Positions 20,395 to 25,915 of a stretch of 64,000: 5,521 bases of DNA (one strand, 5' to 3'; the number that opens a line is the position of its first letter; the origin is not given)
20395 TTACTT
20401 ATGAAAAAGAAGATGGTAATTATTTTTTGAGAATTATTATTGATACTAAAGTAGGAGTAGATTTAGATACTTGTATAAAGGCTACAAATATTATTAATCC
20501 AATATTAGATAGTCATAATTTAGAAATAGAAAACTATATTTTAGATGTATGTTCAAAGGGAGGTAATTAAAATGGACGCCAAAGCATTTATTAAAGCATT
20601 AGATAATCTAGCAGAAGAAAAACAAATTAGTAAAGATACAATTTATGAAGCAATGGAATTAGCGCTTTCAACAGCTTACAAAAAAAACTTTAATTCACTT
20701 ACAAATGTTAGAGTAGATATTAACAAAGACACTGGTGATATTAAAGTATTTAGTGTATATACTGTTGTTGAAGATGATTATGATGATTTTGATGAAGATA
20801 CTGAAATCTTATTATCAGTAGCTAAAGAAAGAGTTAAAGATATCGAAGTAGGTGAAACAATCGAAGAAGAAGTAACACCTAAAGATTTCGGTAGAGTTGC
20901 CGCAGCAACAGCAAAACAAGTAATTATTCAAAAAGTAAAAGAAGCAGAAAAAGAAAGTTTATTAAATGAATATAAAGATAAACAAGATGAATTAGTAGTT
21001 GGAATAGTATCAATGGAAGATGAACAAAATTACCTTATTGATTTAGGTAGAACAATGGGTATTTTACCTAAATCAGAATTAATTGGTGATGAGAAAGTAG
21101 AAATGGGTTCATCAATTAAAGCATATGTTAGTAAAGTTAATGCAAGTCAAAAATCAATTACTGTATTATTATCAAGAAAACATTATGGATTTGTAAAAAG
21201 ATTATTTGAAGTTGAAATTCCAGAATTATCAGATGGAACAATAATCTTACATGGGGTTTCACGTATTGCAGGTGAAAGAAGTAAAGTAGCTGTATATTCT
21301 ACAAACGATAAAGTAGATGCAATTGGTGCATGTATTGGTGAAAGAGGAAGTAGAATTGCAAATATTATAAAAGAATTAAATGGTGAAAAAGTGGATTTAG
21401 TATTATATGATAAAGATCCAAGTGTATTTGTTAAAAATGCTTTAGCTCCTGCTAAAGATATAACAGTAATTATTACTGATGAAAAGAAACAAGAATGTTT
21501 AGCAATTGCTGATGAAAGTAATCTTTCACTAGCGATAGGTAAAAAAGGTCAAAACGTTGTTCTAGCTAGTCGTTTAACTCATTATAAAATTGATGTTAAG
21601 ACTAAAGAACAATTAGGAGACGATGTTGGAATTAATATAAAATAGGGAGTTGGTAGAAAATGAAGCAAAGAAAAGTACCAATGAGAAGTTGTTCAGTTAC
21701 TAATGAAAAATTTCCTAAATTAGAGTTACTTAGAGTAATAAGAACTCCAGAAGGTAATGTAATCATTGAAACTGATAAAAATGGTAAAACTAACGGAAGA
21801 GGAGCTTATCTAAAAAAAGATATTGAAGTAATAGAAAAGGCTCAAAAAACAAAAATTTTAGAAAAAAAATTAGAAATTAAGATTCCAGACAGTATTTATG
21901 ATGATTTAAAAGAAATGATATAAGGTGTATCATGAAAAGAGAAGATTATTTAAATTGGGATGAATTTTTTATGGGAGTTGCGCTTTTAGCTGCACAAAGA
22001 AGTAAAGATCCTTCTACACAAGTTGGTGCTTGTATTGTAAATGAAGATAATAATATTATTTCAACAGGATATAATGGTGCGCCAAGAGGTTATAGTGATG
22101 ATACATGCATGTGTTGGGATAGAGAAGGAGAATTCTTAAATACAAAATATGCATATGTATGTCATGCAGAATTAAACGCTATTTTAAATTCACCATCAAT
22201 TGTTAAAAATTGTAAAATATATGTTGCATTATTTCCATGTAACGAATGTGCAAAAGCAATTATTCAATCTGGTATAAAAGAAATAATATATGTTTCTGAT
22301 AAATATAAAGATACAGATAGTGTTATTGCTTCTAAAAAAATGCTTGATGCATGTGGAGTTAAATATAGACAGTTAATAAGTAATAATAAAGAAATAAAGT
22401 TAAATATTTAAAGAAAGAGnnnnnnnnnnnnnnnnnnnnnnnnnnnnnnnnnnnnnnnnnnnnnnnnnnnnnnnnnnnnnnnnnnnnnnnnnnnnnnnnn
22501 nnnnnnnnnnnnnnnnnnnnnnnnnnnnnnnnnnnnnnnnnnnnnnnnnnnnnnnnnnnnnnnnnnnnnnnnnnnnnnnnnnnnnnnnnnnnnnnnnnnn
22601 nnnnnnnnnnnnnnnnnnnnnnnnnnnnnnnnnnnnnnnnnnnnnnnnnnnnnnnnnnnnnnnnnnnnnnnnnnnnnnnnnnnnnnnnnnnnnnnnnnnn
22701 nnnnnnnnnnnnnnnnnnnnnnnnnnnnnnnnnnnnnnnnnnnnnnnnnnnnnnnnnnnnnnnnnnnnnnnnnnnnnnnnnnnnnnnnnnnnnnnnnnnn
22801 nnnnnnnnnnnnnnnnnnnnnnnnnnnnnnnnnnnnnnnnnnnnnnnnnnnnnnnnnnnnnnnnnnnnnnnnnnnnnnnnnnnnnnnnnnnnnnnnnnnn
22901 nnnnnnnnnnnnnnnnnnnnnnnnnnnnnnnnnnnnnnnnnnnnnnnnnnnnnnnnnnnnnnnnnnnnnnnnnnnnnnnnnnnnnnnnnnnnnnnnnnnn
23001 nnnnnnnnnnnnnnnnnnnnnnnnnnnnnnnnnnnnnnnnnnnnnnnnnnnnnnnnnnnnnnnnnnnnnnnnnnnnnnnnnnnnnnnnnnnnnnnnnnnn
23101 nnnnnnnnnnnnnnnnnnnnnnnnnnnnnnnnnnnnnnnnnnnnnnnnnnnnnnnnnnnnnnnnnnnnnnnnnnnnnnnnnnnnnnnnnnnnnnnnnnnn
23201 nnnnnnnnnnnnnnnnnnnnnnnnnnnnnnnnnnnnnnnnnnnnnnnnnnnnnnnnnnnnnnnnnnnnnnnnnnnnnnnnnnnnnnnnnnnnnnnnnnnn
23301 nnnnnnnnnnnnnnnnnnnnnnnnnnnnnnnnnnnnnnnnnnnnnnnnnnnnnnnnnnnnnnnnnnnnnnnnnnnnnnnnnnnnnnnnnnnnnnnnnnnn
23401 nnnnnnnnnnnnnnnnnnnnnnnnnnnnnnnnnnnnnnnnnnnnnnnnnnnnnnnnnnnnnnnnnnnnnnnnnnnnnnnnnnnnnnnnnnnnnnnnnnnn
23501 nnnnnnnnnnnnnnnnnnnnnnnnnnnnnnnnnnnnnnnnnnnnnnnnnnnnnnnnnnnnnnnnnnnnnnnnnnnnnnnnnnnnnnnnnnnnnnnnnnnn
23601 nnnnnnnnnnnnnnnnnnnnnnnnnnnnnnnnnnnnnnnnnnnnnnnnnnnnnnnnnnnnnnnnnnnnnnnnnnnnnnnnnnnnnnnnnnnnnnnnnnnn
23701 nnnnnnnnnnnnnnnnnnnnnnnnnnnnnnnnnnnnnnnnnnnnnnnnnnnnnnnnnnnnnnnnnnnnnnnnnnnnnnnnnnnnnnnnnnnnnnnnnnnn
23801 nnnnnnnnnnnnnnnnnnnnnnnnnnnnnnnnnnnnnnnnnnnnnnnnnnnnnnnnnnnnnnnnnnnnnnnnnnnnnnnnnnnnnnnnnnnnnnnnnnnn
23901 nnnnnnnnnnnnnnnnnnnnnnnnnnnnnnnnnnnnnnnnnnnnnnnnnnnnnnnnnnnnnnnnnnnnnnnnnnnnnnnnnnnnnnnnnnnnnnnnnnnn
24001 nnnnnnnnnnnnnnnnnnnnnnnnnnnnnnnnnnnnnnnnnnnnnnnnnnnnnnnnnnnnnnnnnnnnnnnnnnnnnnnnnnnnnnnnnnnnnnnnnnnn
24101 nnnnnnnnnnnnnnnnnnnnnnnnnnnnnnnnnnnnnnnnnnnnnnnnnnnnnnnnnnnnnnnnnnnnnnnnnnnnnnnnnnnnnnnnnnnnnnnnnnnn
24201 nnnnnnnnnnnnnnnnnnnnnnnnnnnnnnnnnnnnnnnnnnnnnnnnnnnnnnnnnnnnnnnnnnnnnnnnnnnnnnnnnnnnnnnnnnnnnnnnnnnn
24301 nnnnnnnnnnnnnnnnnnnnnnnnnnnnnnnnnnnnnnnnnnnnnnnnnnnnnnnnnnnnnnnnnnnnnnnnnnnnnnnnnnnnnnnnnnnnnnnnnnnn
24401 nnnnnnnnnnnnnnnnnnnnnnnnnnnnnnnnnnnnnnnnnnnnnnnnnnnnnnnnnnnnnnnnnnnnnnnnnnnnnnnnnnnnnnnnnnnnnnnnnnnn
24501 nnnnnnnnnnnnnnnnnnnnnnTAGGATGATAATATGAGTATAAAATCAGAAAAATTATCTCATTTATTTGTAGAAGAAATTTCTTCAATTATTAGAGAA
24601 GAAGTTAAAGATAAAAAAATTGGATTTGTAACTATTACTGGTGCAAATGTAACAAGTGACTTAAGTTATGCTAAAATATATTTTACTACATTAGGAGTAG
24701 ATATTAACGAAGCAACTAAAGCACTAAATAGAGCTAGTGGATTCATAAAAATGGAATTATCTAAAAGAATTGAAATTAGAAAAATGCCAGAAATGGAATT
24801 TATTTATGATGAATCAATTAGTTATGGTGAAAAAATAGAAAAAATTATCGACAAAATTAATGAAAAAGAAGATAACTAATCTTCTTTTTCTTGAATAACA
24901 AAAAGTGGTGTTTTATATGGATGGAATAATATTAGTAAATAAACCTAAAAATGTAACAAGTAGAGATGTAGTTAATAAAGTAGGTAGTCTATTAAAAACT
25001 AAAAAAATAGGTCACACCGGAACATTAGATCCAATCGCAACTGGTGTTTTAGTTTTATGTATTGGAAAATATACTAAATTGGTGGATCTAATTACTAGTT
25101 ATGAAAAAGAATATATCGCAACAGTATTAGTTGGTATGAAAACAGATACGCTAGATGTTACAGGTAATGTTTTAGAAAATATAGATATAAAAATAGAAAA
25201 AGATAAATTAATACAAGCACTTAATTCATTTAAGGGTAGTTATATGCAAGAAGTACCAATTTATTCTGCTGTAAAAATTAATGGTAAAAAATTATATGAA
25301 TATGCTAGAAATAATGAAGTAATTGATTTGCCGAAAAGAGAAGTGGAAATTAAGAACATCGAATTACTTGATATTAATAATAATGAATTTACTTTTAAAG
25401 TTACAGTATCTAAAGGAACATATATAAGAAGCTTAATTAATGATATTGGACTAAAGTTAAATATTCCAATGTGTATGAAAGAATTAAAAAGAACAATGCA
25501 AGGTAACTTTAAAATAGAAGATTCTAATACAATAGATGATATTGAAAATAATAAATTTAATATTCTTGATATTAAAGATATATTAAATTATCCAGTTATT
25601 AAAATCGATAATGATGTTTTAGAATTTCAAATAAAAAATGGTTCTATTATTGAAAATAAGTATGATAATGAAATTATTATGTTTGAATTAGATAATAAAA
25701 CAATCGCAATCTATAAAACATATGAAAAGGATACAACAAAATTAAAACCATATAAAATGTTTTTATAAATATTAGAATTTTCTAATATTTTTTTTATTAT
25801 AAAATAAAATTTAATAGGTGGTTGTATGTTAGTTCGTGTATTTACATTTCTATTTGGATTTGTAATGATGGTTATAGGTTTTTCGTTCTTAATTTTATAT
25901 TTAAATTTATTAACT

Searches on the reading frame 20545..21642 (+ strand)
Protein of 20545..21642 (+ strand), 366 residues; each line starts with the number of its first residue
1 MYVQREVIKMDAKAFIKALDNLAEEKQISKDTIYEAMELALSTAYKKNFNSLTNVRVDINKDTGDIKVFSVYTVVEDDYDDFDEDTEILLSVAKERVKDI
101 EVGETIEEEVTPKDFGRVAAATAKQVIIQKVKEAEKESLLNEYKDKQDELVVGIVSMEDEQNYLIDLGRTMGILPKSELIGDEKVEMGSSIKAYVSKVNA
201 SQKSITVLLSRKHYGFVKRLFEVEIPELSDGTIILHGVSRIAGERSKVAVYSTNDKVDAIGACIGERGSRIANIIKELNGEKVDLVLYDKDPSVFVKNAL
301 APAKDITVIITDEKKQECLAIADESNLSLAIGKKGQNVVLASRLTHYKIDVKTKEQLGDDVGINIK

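Call 20: search_protein_families(library=pfam, proteins=[window:20545-21642:+], max_evalue=0.001)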
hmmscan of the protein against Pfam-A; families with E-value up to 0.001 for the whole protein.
window:20545-21642:+ (366 aa): 2 families
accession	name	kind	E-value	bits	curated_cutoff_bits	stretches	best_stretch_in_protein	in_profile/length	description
PF08529.16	NusA_N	-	1.1e-37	129.3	23.8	1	15-137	2-119/119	NusA N-terminal domain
PF13184.12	KH_5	-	1.9e-26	92.4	27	1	242-308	1-67/69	NusA-like KH domain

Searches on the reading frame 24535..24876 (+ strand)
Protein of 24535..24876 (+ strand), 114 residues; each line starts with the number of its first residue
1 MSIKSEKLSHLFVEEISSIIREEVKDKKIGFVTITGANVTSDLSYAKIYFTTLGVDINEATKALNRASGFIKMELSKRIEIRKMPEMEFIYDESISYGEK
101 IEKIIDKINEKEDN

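Call 20: search_protein_families(library=pfam, proteins=[window:24535-24876:+], max_evalue=0.001)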
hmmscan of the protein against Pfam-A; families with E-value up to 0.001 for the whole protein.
window:24535-24876:+ (114 aa): 1 family
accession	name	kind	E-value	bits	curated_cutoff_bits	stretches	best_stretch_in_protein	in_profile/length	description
PF02033.23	RBFA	-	9.8e-32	109.8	34.7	1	5-105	2-105/105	Ribosome-binding factor A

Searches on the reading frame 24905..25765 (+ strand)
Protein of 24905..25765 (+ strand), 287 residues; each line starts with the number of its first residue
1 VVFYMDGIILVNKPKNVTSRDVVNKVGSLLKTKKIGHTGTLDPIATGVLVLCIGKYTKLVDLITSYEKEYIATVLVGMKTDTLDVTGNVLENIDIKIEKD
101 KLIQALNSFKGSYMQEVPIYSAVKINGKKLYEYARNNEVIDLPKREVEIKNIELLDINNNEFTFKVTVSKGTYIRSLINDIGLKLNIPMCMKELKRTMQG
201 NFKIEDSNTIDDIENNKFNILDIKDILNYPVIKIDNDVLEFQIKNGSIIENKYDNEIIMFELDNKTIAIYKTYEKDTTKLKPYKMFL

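Call 20: search_protein_families(library=pfam, proteins=[window:24905-25765:+], max_evalue=0.001)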
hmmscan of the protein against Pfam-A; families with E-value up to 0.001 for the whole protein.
window:24905-25765:+ (287 aa): 2 families
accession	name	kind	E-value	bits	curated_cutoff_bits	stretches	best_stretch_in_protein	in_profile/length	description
PF01509.24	TruB_N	-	2.3e-54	184.3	27.3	1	29-174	3-149/149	TruB family pseudouridylate synthase (N terminal domain)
PF16198.10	TruB_C_2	-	3.6e-06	27.5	29.3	1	175-215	1-41/66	tRNA pseudouridylate synthase B C-terminal domain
